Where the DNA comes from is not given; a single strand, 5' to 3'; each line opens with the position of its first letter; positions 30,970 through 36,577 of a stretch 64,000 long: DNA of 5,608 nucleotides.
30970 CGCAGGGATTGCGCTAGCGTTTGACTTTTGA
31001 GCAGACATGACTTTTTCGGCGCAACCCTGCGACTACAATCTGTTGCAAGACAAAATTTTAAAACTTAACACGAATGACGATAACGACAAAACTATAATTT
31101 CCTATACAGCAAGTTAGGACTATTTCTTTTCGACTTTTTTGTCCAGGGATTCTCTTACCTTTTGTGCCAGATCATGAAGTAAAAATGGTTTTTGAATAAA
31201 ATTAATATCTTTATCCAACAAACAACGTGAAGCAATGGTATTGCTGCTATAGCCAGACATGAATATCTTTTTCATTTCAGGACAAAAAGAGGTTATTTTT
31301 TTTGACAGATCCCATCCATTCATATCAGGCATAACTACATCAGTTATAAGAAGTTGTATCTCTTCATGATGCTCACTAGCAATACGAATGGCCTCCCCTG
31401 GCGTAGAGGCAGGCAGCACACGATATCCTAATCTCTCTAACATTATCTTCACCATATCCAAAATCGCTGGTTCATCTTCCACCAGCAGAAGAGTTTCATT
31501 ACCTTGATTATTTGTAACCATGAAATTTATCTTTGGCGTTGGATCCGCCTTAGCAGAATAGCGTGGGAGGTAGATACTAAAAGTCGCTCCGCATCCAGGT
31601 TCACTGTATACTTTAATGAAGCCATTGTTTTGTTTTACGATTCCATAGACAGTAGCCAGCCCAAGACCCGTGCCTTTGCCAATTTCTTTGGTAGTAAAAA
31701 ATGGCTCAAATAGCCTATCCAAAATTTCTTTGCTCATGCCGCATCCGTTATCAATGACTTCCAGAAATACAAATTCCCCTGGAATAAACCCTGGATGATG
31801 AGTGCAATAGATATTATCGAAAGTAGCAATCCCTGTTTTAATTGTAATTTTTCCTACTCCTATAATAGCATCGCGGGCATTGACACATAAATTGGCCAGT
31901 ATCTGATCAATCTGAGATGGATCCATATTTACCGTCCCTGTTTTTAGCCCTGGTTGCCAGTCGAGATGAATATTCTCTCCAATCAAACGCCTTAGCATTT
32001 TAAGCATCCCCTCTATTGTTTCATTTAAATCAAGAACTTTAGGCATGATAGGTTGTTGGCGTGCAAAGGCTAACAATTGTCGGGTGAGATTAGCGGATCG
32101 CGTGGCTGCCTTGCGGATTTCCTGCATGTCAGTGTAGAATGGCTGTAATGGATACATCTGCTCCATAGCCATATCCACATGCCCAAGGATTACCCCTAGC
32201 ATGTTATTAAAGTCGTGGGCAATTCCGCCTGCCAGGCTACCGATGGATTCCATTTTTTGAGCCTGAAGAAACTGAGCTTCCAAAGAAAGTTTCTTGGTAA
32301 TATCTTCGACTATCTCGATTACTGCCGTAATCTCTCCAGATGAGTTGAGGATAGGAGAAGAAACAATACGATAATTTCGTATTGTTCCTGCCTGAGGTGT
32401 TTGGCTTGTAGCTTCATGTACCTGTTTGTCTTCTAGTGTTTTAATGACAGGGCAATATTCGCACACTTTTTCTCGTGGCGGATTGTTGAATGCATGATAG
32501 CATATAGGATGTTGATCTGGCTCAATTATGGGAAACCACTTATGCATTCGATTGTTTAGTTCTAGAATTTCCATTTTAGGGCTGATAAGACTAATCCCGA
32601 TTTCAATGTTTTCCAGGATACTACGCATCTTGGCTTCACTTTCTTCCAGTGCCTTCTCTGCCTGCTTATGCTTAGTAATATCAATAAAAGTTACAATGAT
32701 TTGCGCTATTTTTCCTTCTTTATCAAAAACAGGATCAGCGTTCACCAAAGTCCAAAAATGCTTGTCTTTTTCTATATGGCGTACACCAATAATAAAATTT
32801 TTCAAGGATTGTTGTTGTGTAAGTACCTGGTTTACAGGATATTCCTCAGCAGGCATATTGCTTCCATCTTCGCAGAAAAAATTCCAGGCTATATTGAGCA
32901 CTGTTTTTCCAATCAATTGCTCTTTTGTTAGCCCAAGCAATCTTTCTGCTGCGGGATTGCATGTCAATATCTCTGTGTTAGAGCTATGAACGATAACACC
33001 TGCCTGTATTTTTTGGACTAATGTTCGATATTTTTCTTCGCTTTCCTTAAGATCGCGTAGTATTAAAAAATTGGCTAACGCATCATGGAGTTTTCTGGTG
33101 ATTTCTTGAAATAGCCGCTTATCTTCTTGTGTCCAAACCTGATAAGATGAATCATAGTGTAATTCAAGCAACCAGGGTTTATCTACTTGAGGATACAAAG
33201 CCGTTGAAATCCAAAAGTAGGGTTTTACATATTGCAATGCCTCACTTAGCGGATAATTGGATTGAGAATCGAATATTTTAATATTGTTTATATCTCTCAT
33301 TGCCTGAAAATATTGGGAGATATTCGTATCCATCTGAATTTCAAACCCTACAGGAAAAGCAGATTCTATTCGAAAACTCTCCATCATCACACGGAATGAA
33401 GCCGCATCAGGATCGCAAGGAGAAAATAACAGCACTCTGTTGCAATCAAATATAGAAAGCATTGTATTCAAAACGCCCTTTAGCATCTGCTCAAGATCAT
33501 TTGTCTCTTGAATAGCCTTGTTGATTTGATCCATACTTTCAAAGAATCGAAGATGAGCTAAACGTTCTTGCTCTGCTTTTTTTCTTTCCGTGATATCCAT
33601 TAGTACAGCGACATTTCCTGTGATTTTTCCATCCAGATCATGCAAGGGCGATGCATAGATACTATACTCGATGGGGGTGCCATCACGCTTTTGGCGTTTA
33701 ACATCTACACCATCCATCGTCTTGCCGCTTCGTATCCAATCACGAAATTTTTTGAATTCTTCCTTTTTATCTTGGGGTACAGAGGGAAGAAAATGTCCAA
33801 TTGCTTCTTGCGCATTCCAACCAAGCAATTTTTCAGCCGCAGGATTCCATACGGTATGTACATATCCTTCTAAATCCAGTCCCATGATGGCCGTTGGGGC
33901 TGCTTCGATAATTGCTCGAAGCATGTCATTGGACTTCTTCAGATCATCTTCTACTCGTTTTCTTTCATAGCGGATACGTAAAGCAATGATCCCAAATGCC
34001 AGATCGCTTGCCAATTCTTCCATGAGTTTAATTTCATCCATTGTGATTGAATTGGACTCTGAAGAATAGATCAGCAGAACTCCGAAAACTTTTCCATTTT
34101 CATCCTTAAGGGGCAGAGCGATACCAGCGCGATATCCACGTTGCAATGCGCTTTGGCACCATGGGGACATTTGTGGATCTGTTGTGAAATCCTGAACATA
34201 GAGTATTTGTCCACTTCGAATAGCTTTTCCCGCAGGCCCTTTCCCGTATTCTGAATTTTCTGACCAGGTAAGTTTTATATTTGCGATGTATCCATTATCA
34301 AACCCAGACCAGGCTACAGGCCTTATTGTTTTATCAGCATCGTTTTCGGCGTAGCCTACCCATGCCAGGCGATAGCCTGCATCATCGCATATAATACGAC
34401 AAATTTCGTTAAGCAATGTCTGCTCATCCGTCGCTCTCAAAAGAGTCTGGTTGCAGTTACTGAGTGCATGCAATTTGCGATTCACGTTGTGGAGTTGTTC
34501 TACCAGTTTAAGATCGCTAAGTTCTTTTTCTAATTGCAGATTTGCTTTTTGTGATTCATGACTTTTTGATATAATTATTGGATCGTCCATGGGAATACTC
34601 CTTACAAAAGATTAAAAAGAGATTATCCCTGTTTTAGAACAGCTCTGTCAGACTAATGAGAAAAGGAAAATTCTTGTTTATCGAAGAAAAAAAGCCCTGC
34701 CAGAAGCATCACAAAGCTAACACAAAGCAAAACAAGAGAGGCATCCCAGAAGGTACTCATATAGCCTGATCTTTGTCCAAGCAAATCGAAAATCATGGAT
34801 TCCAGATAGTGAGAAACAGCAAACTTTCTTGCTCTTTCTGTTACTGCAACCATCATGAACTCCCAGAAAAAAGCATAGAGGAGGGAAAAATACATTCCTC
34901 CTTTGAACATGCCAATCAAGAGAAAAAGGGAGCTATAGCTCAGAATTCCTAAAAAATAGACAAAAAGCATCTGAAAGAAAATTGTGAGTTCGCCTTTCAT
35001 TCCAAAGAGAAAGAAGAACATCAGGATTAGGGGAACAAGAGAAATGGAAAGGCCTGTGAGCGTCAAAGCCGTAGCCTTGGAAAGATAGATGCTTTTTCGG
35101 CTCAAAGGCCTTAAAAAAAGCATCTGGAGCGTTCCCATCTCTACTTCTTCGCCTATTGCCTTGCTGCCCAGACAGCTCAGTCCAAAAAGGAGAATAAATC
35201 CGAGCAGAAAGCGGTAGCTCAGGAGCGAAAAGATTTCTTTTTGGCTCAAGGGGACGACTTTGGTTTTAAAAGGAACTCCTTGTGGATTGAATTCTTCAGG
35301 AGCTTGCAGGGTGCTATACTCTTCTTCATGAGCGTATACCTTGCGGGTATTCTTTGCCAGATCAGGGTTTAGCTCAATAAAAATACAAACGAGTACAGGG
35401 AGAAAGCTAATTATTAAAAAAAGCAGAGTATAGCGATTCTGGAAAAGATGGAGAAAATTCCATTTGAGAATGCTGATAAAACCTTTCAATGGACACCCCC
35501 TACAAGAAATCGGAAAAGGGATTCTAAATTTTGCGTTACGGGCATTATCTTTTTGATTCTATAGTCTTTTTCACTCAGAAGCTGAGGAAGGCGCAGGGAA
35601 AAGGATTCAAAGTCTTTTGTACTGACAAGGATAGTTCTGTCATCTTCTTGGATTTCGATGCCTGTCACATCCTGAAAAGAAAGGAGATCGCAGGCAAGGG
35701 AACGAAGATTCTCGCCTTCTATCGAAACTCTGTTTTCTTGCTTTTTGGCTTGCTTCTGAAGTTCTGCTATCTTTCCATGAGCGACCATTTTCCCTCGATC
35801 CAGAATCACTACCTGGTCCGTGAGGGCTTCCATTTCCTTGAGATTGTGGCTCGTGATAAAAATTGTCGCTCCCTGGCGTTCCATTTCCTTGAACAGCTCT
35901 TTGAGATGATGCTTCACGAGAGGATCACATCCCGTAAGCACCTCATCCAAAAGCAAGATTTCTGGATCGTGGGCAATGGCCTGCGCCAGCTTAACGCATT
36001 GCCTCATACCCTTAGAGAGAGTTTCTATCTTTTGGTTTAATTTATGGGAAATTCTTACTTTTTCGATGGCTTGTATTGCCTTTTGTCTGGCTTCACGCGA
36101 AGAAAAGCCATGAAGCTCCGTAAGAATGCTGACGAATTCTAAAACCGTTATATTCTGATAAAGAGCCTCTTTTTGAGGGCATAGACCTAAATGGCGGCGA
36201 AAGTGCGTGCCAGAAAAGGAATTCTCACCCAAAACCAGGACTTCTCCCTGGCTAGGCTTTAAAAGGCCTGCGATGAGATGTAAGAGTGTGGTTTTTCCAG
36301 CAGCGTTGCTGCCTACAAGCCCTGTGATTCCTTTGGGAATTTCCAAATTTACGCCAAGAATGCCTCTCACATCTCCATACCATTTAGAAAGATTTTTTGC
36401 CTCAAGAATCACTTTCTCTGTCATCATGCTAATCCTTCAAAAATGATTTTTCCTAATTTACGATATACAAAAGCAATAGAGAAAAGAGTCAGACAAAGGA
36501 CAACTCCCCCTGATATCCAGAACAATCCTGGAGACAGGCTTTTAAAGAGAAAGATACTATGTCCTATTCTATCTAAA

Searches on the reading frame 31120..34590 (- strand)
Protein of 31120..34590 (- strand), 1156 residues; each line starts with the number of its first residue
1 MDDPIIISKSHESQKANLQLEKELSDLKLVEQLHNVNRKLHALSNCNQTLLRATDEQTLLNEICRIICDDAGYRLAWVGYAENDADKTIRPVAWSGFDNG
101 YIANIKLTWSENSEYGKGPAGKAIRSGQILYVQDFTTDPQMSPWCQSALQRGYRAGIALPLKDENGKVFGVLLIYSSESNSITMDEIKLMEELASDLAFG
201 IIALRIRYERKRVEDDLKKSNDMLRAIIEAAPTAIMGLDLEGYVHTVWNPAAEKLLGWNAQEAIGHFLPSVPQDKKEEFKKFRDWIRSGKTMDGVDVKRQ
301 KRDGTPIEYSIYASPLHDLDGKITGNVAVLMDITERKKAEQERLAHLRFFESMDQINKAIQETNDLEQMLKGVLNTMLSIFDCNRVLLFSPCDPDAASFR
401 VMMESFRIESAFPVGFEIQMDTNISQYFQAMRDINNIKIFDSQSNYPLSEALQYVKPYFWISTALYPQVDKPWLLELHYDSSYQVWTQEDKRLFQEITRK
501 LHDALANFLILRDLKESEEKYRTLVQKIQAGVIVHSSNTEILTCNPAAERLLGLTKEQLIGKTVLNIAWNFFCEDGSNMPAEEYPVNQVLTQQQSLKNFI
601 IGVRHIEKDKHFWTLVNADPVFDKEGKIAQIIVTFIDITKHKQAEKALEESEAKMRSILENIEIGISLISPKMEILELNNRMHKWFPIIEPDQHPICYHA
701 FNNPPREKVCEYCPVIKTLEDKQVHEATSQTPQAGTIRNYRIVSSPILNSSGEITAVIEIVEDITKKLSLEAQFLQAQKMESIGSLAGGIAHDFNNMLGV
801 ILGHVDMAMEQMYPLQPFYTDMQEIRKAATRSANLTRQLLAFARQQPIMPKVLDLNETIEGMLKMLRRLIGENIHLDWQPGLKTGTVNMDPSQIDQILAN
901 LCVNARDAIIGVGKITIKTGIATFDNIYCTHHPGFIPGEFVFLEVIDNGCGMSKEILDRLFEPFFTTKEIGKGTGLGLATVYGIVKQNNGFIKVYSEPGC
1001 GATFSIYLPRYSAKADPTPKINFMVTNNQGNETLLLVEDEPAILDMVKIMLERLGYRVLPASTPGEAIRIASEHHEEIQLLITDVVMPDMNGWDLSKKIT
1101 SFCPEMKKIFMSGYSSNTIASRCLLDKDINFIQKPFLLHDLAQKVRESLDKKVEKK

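Call 23: search_protein_families(library=pfam, proteins=[window:31120-34590:-], max_evalue=0.001)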
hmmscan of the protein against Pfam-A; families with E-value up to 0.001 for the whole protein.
window:31120-34590:- (1156 aa): 14 families
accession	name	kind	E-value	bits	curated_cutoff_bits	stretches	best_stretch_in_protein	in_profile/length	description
PF00989.32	PAS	-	1.2e-30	106.2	22.6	2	223-333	2-113/113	PAS fold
PF13426.13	PAS_9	-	2.4e-27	95.6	27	2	531-640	3-103/103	PAS domain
PF08448.16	PAS_4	-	6.7e-27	94.3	23.1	2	231-337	4-109/110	PAS fold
PF13185.12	GAF_2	-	1.1e-19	71.4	28.6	1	53-201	1-135/136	GAF domain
PF02518.31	HATPase_c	-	1.7e-19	70.7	26.4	1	890-1010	2-109/111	Histidine kinase-, DNA gyrase B-, and HSP90-like ATPase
PF00072.30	Response_reg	-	9.3e-18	64.9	30.2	1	1035-1146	2-111/111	Response regulator receiver domain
PF13188.13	PAS_8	-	2.7e-16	59.3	21.8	2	519-569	1-52/65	PAS domain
PF01590.32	GAF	-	5.6e-14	53.3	22.4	1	56-199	2-131/133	GAF domain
PF13596.12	PAS_10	-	5.9e-11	43.4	22.1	0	247-334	23-106/106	PAS domain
PF08447.18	PAS_3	-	6.5e-09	36.4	25.6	0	246-327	2-86/89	PAS fold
PF12860.13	PAS_7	-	6.3e-06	26.8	27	0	526-645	2-114/115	PAS fold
PF24820.1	Diguanyl_cycl_sensor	-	0.00013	22.3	28.1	0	524-580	1-57/109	Diguanylate cyclase-like sensor domain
PF13492.12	GAF_3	-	0.00029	21.7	27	0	122-201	59-127/129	GAF domain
PF00512.31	HisKA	-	0.00038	20.9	26.9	0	785-846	4-64/66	His Kinase A (phospho-acceptor) domain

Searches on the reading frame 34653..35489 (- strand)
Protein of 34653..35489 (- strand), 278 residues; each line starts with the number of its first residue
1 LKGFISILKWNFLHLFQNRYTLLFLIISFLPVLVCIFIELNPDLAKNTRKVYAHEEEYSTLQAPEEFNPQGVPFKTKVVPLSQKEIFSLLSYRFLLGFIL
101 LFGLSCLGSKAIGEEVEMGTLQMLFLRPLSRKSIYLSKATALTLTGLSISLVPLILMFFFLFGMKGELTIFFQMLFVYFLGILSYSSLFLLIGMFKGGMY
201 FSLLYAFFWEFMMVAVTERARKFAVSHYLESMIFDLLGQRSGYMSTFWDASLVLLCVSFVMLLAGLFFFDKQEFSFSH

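Call 23: search_protein_families(library=pfam, proteins=[window:34653-35489:-], max_evalue=0.001)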
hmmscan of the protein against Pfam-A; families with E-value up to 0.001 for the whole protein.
window:34653-35489:- (278 aa): 4 families
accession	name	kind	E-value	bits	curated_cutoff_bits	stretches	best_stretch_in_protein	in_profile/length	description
PF12679.13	ABC2_membrane_2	-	4.4e-09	36.5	27.2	1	48-272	41-281/283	ABC-2 family transporter protein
PF12730.13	ABC2_membrane_4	-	7.1e-06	26.5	27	1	83-210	43-176/179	ABC-2 family transporter protein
PF12698.13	ABC2_membrane_3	-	0.00035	20.2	31.6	1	60-263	134-342/347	ABC-2 family transporter protein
PF01061.29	ABC2_membrane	-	0.00045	20.3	26.9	1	55-195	51-155/211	ABC-2 type transporter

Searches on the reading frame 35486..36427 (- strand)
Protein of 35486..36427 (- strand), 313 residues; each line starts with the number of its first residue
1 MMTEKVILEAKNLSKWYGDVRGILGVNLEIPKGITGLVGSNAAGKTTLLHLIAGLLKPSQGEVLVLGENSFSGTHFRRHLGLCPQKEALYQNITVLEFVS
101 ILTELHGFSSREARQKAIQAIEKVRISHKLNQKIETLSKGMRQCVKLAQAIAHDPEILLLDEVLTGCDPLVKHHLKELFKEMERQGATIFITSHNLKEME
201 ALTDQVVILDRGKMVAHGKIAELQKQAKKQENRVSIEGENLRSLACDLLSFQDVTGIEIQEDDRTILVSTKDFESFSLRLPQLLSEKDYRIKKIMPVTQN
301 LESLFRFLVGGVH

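Call 23: search_protein_families(library=pfam, proteins=[window:35486-36427:-], max_evalue=0.001)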
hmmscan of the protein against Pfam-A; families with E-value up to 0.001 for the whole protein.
window:35486-36427:- (313 aa): 5 families
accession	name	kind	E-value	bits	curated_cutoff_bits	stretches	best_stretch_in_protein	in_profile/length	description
PF00005.33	ABC_tran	-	2.5e-29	103.1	25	1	26-163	4-135/137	ABC transporter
PF13304.12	AAA_21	-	2.3e-12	48.1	27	1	128-199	229-303/304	AAA domain, putative AbiEii toxin, Type IV TA system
PF13476.12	AAA_23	-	0.0007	20.7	27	0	24-203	11-163/201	AAA domain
PF13604.12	AAA_30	-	0.00079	19.7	27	0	177-238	61-123/191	AAA domain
PF09818.15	ABC_ATPase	-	0.00087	18.8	23.2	0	28-52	75-99/283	P-loop domain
